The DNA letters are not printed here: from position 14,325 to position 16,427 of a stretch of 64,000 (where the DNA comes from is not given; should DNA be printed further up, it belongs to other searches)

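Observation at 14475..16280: Single ORF fusing a SCO1/SenC copper chaperone domain to cytochrome c oxidase subunit II and a cytochrome c domain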

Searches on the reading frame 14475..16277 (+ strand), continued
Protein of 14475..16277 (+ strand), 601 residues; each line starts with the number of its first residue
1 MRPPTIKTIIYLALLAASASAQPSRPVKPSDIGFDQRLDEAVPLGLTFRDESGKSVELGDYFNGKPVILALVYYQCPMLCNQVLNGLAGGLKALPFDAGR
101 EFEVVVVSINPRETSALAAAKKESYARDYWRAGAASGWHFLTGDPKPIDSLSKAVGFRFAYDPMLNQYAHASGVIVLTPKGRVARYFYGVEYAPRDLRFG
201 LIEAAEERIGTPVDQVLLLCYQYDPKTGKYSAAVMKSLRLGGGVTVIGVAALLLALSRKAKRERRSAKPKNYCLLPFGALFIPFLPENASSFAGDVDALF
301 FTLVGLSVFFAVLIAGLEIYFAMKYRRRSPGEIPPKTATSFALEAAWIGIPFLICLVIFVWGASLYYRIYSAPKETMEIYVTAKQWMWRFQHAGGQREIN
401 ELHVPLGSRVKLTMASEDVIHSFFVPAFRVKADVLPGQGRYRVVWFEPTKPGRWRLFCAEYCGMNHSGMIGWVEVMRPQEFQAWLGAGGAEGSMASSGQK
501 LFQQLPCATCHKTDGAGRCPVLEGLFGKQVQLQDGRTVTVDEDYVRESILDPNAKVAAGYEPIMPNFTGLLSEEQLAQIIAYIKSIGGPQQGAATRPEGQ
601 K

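Call 6: find_homologous_proteins(query=window:14475-16277:+, max_evalue=1e-10)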
Query window:14475-16277:+ (601 aa): 5427 proteins with E <= 1e-10 among 8000 candidates; the best 120 are listed.
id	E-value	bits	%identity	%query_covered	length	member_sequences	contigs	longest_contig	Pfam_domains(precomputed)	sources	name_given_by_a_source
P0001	0.0e+0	1376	100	100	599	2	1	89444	PF02630.21,PF00116.27,PF13442.12,PF00034.27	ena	-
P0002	0.0e+0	1259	91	99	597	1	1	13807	PF02630.21,PF00116.27,PF13442.12,PF00034.27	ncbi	-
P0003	0.0e+0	1249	90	100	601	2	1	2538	PF02630.21,PF00116.27,PF13442.12,PF00034.27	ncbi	ncbi:MAG TPA: cytochrome c oxidase subunit II [Blastocatellia bacterium]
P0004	0.0e+0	1240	89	100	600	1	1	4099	PF02630.21,PF00116.27,PF13442.12,PF00034.27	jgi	jgi:cytochrome c oxidase subunit II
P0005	0.0e+0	1233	89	100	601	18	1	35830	PF02630.21,PF00116.27,PF13442.12,PF00034.27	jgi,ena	-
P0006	0.0e+0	1232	87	100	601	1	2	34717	PF02630.21,PF00116.27,PF13442.12,PF00034.27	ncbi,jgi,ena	ncbi:MAG TPA: cytochrome c oxidase subunit II [Blastocatellia bacterium]|jgi:cytochrome c oxidase, s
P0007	0.0e+0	1230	89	100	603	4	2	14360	PF02630.21,PF00116.27,PF13442.12,PF00034.27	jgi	jgi:cytochrome c oxidase subunit II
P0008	0.0e+0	1230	88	100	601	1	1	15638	PF02630.21,PF00116.27,PF13442.12,PF00034.27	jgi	jgi:cytochrome c oxidase subunit II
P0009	0.0e+0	1228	87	100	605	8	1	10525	PF02630.21,PF00116.27,PF13442.12,PF00034.27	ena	-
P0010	0.0e+0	1221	87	100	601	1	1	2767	PF02630.21,PF00116.27,PF13442.12,PF00034.27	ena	-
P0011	0.0e+0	1202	86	100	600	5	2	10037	PF02630.21,PF00116.27,PF13442.12,PF00034.27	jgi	jgi:cytochrome c oxidase subunit II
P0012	0.0e+0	1198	85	100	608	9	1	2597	PF02630.21,PF00116.27,PF13442.12,PF00034.27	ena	-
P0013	0.0e+0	1198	85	100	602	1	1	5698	PF02630.21,PF00116.27,PF13442.12,PF00034.27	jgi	jgi:cytochrome c oxidase subunit II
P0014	0.0e+0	1198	85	100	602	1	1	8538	PF02630.21,PF00116.27,PF13442.12,PF00034.27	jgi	jgi:cytochrome c oxidase subunit 2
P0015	0.0e+0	1193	86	100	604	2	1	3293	PF02630.21,PF00116.27,PF13442.12,PF00034.27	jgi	jgi:cytochrome c oxidase subunit 2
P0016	0.0e+0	1192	85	100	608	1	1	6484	PF02630.21,PF00116.27,PF13442.12,PF00034.27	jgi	jgi:cytochrome c oxidase subunit II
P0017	0.0e+0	1191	85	100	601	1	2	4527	PF02630.21,PF00116.27,PF13442.12,PF00034.27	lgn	-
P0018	0.0e+0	1186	86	100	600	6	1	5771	PF02630.21,PF00116.27,PF13442.12,PF00034.27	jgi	-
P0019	0.0e+0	1186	86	100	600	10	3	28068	PF02630.21,PF00116.27,PF13442.12,PF00034.27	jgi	-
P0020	0.0e+0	1186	85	97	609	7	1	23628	PF13473.13,PF02630.21,PF00116.27,PF13442.12,PF00034.27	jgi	jgi:cytochrome c oxidase subunit II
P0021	0.0e+0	1181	86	100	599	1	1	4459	PF02630.21,PF00116.27,PF13442.12,PF00034.27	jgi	jgi:cytochrome c oxidase subunit II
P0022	0.0e+0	1169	86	99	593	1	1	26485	PF02630.21,PF00116.27,PF13442.12,PF00034.27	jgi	jgi:cytochrome c oxidase subunit 2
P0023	0.0e+0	1160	83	100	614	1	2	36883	PF02630.21,PF00116.27,PF13442.12,PF00034.27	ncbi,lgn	-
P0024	0.0e+0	1157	83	100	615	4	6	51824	PF02630.21,PF00116.27,PF13442.12,PF00034.27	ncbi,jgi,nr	ncbi:MAG TPA: cytochrome c oxidase subunit II [Blastocatellia bacterium]|jgi:cytochrome c oxidase su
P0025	0.0e+0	1157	84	100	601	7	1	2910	PF02630.21,PF00116.27,PF13442.12,PF00034.27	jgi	jgi:cytochrome c oxidase subunit 2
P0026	0.0e+0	1157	84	99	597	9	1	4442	PF02630.21,PF00116.27,PF13442.12,PF00034.27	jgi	jgi:cytochrome c oxidase subunit 2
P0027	0.0e+0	1147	83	99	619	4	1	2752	PF02630.21,PF00116.27,PF13442.12,PF00034.27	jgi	-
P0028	0.0e+0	1138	82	96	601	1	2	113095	PF02630.21,PF00116.27,PF13442.12,PF00034.27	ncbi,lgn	ncbi:MAG: cytochrome c oxidase subunit II [Blastocatellales bacterium]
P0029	0.0e+0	1134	81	100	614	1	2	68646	PF02630.21,PF00116.27,PF13442.12,PF00034.27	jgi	jgi:cytochrome c oxidase subunit 2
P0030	0.0e+0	1124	81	99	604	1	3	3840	PF02630.21,PF00116.27,PF13442.12,PF00034.27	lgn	-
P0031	0.0e+0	1110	80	99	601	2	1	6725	PF02630.21,PF00116.27,PF13442.12,PF00034.27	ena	-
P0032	0.0e+0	1109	80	99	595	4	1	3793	PF02630.21,PF00116.27,PF13442.12,PF00034.27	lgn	-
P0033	0.0e+0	1096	79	96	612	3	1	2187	PF02630.21,PF00116.27,PF13442.12,PF00034.27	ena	-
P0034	0.0e+0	1058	76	96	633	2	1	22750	PF13473.13,PF02630.21,PF00116.27,PF13442.12,PF00034.27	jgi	jgi:cytochrome c oxidase subunit 2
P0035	0.0e+0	1019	87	84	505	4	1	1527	PF00116.27,PF13442.12,PF00034.27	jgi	-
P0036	2.5e-294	996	72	99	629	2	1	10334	PF00116.27,PF13442.12,PF00034.27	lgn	-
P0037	1.2e-268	911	66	98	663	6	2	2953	PF13473.13,PF02630.21,PF00116.27,PF13442.12,PF00034.27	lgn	-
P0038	3.5e-266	903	65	98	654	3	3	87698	PF13473.13,PF02630.21,PF00116.27,PF13442.12,PF00034.27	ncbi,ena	-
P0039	2.7e-265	900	67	97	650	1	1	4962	PF13473.13,PF02630.21,PF00116.27,PF02790.21,PF13442.12,PF00034.27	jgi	jgi:cytochrome c oxidase subunit II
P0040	1.1e-264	898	64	97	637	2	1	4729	PF13473.13,PF02630.21,PF00116.27,PF13442.12,PF00034.27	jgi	jgi:cytochrome c oxidase subunit II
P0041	3.6e-264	896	66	97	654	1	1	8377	PF13473.13,PF02630.21,PF00116.27,PF13442.12,PF00034.27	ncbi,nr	ncbi:MAG TPA: cytochrome c oxidase subunit II [Pyrinomonadaceae bacterium]|nr:cytochrome c oxidase s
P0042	7.3e-263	892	64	98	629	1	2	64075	PF02630.21,PF00116.27,PF02790.21,PF13442.12,PF00034.27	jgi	jgi:cytochrome c oxidase subunit II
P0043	1.8e-261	887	64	97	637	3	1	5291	PF02630.21,PF00116.27,PF02790.21,PF13442.12,PF00034.27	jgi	jgi:cytochrome c oxidase subunit II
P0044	2.3e-261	887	64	98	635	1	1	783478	PF13473.13,PF02630.21,PF00116.27,PF13442.12,PF00034.27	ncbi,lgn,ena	-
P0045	3.0e-261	886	63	98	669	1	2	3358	PF13473.13,PF02630.21,PF00116.27,PF02790.21,PF13442.12,PF00034.27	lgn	-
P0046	6.3e-261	885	63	98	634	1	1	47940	PF02630.21,PF00116.27,PF02790.21,PF13442.12,PF00034.27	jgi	jgi:cytochrome c oxidase subunit II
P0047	3.1e-258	876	62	98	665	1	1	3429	PF02630.21,PF00116.27,PF13442.12,PF00034.27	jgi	-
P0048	2.1e-257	874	64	98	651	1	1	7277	PF13473.13,PF02630.21,PF00116.27,PF02790.21,PF13442.12,PF00034.27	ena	-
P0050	1.9e-253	860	62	98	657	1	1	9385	PF13473.13,PF00116.27,PF02790.21,PF13442.12,PF00034.27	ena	-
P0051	1.5e-249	848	62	98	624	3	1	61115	PF02630.21,PF00116.27,PF13442.12,PF00034.27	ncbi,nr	ncbi:MAG TPA: cytochrome c oxidase subunit II [Blastocatellia bacterium]|nr:cytochrome c oxidase sub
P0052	1.5e-246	838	62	96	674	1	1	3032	PF13473.13,PF02630.21,PF00116.27,PF13442.12,PF00034.27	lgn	-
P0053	3.4e-246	837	62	97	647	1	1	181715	PF02630.21,PF00116.27,PF13442.12,PF00034.27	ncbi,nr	ncbi:MAG TPA: cytochrome c oxidase subunit II [Blastocatellia bacterium]|nr:cytochrome c oxidase sub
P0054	8.9e-243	825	87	67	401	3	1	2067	PF00116.27,PF13442.12,PF00034.27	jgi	-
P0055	2.2e-242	824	60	98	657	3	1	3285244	PF02630.21,PF00116.27,PF02790.21,PF13442.12,PF00034.27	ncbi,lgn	ncbi:MAG: cytochrome c oxidase subunit II [Blastocatellia bacterium]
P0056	1.4e-241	821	57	100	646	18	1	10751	PF00116.27,PF02790.21,PF13442.12,PF00034.27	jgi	jgi:cytochrome c oxidase subunit 2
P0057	1.8e-241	821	59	99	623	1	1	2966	PF02630.21,PF00116.27,PF02790.21,PF13442.12,PF00034.27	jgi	jgi:cytochrome c oxidase subunit 2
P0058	2.1e-241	821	58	98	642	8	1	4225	PF13473.13,PF02630.21,PF00116.27,PF02790.21,PF13442.12,PF00034.27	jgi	jgi:cytochrome c oxidase subunit II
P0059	1.5e-240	818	58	98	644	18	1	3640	PF13473.13,PF02630.21,PF00116.27,PF02790.21,PF13442.12,PF00034.27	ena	-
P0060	2.3e-240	817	58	97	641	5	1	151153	PF13473.13,PF02630.21,PF00116.27,PF02790.21,PF13442.12,PF00034.27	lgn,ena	-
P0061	3.1e-240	817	59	95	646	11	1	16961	PF02630.21,PF00116.27,PF02790.21,PF13442.12,PF00034.27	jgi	jgi:cytochrome c oxidase subunit 2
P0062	4.5e-240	816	58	97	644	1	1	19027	PF00116.27,PF02790.21,PF13442.12,PF00034.27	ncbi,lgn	-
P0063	5.3e-240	816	59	95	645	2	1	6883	PF02630.21,PF00116.27,PF13442.12,PF00034.27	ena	-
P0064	1.5e-238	811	58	97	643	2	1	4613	PF02630.21,PF00116.27,PF02790.21,PF13442.12,PF00034.27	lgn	-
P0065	3.6e-236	803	57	98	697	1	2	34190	PF13473.13,PF02630.21,PF00116.27,PF02790.21,PF13442.12,PF00034.27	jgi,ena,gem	-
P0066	1.6e-231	788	57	99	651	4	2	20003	PF13473.13,PF02630.21,PF00116.27,PF02790.21,PF13442.12,PF00034.27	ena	-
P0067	3.2e-231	787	59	95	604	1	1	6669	PF13473.13,PF02630.21,PF00116.27,PF00034.27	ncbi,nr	ncbi:MAG TPA: cytochrome c oxidase subunit II [Blastocatellia bacterium]|nr:cytochrome c oxidase sub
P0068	3.7e-230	784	80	72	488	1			PF02630.21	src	-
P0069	2.3e-229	781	59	96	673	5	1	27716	PF13473.13,PF02630.21,PF00116.27,PF02790.21,PF00034.27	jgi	jgi:cytochrome c oxidase subunit 2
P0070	6.0e-229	780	59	95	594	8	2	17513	PF13473.13,PF02630.21,PF00116.27,PF00034.27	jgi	jgi:cytochrome c oxidase subunit II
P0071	6.6e-229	779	57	95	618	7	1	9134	PF13473.13,PF02630.21,PF00116.27,PF02790.21,PF13442.12,PF00034.27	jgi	jgi:cytochrome c oxidase subunit 2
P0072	7.8e-229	779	57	94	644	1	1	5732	PF13473.13,PF02630.21,PF00116.27,PF02790.21,PF13442.12,PF00034.27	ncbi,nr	ncbi:MAG TPA: cytochrome c oxidase subunit II, partial [Blastocatellia bacterium]|nr:cytochrome c ox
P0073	1.7e-228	778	58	96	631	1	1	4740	PF13473.13,PF02630.21,PF00116.27,PF02790.21,PF13442.12,PF00034.27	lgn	-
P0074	3.2e-228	777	57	94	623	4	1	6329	PF13473.13,PF02630.21,PF00116.27,PF02790.21,PF13442.12,PF00034.27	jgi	-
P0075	1.9e-226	771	57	95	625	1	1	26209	PF13473.13,PF02630.21,PF00116.27,PF02790.21,PF13442.12,PF00034.27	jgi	jgi:cytochrome c oxidase subunit 2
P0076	3.4e-226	771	58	95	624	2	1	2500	PF13473.13,PF02630.21,PF00116.27,PF13442.12,PF00034.27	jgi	-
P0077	1.4e-225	768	91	61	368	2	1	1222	PF00116.27,PF13442.12,PF00034.27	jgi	-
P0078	2.2e-225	768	58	94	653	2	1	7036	PF13473.13,PF02630.21,PF00116.27,PF02790.21,PF13442.12,PF00034.27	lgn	-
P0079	3.7e-224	764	55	96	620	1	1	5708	PF13473.13,PF00116.27,PF02790.21,PF00034.27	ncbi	ncbi:MAG TPA: cytochrome c oxidase subunit II [Blastocatellia bacterium]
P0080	6.5e-224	763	56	98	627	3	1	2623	PF02630.21,PF00116.27,PF02790.21,PF13442.12,PF00034.27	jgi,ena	-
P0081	3.1e-223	761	56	94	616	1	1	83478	PF13473.13,PF02630.21,PF00116.27,PF02790.21,PF13442.12,PF00034.27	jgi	jgi:cytochrome c oxidase subunit 2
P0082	3.5e-223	761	56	96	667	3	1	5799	PF13473.13,PF02630.21,PF00116.27,PF00034.27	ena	-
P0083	7.5e-223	759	55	98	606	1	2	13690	PF13473.13,PF02630.21,PF00116.27,PF02790.21,PF13442.12,PF00034.27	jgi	jgi:cytochrome c oxidase subunit 2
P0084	4.0e-222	757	55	96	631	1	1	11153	PF06024.18,PF13473.13,PF02630.21,PF00116.27,PF02790.21,PF13442.12,PF00034.27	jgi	jgi:cytochrome c oxidase subunit 2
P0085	1.4e-221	755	56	97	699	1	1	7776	PF02630.21,PF00116.27,PF13442.12,PF00034.27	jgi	jgi:cytochrome c oxidase subunit II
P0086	4.4e-221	754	59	93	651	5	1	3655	PF13473.13,PF02630.21,PF00116.27,PF13442.12,PF00034.27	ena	-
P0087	5.5e-221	753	57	94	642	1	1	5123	PF02630.21,PF00116.27,PF02790.21,PF13442.12,PF00034.27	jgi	jgi:cytochrome c oxidase subunit 2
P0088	7.2e-221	753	55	95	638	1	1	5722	PF02630.21,PF00116.27,PF02790.21,PF13442.12,PF00034.27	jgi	-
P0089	1.8e-220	752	54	98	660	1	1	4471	PF13473.13,PF02630.21,PF00116.27,PF13442.12,PF00034.27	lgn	-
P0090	2.0e-220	751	55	95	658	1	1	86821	PF13473.13,PF02630.21,PF00116.27,PF02790.21,PF13442.12,PF00034.27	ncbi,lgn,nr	ncbi:MAG: cytochrome c oxidase subunit II [Acidobacteria bacterium]|nr:cytochrome c oxidase subunit 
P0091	7.0e-220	750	55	96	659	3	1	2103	PF13473.13,PF02630.21,PF00116.27,PF02790.21,PF13442.12,PF00034.27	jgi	jgi:cytochrome c oxidase subunit 2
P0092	1.5e-219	749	57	95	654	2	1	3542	PF13473.13,PF02630.21,PF00116.27,PF13442.12,PF00034.27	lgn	-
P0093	1.6e-219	748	55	95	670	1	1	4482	PF13473.13,PF02630.21,PF00116.27,PF13442.12,PF00034.27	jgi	jgi:cytochrome c oxidase subunit II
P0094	4.5e-219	747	57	97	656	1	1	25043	PF13473.13,PF02630.21,PF00116.27,PF13442.12,PF00034.27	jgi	jgi:cytochrome c oxidase subunit 2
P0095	4.9e-219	747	56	96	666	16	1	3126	PF02630.21,PF00116.27,PF13442.12,PF00034.27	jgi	-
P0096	1.0e-218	746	55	97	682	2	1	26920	PF02630.21,PF00116.27,PF13442.12,PF00034.27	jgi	jgi:cytochrome c oxidase subunit 2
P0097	2.0e-218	745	55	95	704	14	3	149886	PF02630.21,PF00116.27,PF13442.12,PF00034.27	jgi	jgi:cytochrome c oxidase subunit 2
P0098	2.1e-217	741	55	95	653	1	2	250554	PF02630.21,PF00116.27,PF00034.27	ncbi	ncbi:MAG: cytochrome c oxidase subunit II [Blastocatellales bacterium]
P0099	4.8e-217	740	54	98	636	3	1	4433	PF02630.21,PF00116.27,PF13442.12,PF00034.27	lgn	-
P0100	5.0e-217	740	55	96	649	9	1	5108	PF13473.13,PF02630.21,PF00116.27,PF02790.21,PF13442.12,PF00034.27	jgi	-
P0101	6.9e-217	740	56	95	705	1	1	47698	PF13473.13,PF02630.21,PF00116.27,PF13442.12,PF00034.27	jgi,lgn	jgi:cytochrome c oxidase subunit 2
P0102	2.1e-216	738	57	93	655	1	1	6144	PF13473.13,PF02630.21,PF00116.27,PF02790.21,PF13442.12,PF00034.27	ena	-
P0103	2.8e-216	738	54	96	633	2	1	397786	PF13473.13,PF02630.21,PF00116.27,PF13442.12,PF00034.27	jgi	jgi:cytochrome c oxidase subunit II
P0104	5.2e-216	737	54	97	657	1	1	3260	PF13473.13,PF02630.21,PF00116.27,PF13442.12,PF00034.27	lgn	-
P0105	6.8e-216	736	87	61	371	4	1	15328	PF00116.27,PF13442.12,PF00034.27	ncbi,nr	ncbi:MAG: cytochrome c oxidase subunit II [Chloracidobacterium sp.]|nr:cytochrome c oxidase subunit 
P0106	2.1e-215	735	56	96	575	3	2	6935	PF13473.13,PF00116.27,PF02790.21,PF13442.12,PF00034.27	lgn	-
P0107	3.9e-215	734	55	94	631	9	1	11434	PF13473.13,PF02630.21,PF00116.27,PF02790.21,PF13442.12,PF00034.27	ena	-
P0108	1.4e-214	732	55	96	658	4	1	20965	PF02630.21,PF00116.27,PF02790.21,PF00034.27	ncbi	-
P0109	8.7e-214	730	55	97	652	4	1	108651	PF02630.21,PF00116.27,PF13442.12,PF00034.27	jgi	jgi:cytochrome c oxidase subunit 2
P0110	1.6e-213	729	54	96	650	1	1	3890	PF02630.21,PF00116.27,PF02790.21,PF13442.12,PF00034.27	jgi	jgi:cytochrome c oxidase subunit 2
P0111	1.9e-213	728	54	98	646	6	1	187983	PF00116.27,PF13442.12,PF00034.27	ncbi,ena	-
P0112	2.0e-213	728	54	99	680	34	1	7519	PF02630.21,PF00116.27,PF02790.21,PF13442.12,PF00034.27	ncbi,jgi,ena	-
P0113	2.8e-213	728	54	98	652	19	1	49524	PF13473.13,PF02630.21,PF00116.27,PF02790.21,PF13442.12,PF00034.27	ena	-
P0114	3.4e-213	728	53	100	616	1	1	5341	PF13473.13,PF02630.21,PF00116.27,PF02790.21,PF13442.12,PF00034.27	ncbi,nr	ncbi:MAG TPA: cytochrome c oxidase subunit II [Blastocatellia bacterium]|nr:cytochrome c oxidase sub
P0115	6.3e-213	727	53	97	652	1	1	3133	PF02630.21,PF00116.27,PF13442.12,PF00034.27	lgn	-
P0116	7.6e-213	726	56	93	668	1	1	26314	PF13473.13,PF02630.21,PF00116.27,PF00034.27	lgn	-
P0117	1.7e-212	725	54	97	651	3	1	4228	PF02630.21,PF00116.27,PF02790.21,PF13442.12,PF00034.27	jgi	jgi:cytochrome c oxidase subunit II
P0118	2.0e-212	725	53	97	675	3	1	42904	PF13473.13,PF02630.21,PF00116.27,PF02790.21,PF13442.12,PF00034.27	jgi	jgi:cytochrome c oxidase subunit II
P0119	2.0e-212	725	54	95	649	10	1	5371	PF13473.13,PF02630.21,PF00116.27,PF02790.21,PF13442.12,PF00034.27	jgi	jgi:cytochrome c oxidase subunit II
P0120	2.3e-212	725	56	93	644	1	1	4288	PF13473.13,PF02630.21,PF00116.27,PF00034.27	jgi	jgi:cytochrome c oxidase subunit II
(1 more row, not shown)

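Call 11: find_encoding_contigs(protein=P0105, flank=4000, max_places=3)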
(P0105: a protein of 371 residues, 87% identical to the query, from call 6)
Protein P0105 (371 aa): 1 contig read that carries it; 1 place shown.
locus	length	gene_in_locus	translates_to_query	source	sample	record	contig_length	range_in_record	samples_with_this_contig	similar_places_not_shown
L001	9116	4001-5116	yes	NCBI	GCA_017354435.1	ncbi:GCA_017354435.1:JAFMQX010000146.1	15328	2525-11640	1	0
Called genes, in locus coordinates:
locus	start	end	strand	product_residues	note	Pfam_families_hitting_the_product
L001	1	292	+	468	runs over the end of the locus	PF03916:NrfD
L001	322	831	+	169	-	PF11821:ActD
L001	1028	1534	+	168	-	PF13442:Cytochrome_CBB3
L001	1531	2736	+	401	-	-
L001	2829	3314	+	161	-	-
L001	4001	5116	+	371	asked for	PF00116:COX2, PF00034:Cytochrom_C, PF13442:Cytochrome_CBB3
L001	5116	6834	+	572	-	PF00115:COX1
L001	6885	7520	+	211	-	PF00510:COX3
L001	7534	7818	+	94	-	PF03626:COX4_pro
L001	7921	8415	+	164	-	PF09900:DUF2127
